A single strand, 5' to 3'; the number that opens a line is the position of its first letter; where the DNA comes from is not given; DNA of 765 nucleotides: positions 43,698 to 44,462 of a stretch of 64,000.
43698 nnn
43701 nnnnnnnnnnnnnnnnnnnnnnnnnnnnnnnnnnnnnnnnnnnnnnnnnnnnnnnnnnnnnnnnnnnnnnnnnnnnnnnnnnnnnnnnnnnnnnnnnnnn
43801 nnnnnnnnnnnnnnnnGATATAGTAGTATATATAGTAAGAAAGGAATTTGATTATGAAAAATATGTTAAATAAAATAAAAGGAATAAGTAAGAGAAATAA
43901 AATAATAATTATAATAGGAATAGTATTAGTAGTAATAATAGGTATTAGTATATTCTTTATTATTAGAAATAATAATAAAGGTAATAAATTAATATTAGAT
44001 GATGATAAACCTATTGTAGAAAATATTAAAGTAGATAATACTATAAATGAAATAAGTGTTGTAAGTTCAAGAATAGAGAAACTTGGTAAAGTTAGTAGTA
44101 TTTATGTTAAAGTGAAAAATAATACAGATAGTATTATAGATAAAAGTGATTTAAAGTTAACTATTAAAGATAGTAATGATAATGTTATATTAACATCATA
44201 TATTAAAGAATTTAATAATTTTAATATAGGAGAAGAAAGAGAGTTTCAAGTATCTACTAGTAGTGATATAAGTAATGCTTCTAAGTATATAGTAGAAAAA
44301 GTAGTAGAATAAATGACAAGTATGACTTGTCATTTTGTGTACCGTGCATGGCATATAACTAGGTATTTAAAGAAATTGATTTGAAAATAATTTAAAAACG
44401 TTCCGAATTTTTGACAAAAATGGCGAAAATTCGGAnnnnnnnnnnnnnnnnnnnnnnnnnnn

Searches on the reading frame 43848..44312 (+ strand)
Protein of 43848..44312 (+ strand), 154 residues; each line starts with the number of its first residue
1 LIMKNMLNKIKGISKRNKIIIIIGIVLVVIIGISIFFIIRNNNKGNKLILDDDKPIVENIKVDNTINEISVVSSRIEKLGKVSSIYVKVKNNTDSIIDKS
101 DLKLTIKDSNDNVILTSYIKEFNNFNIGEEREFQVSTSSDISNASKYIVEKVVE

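Call 13: search_protein_families(library=pfam, proteins=[window:43848-44312:+], max_evalue=0.01)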
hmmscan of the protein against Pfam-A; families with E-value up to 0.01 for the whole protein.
window:43848-44312:+ (154 aa): 1 family
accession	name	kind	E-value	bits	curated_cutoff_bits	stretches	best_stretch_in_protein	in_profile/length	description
PF06160.17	EzrA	-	0.0093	14.8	39.6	0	21-99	1-75/557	Septation ring formation regulator, EzrA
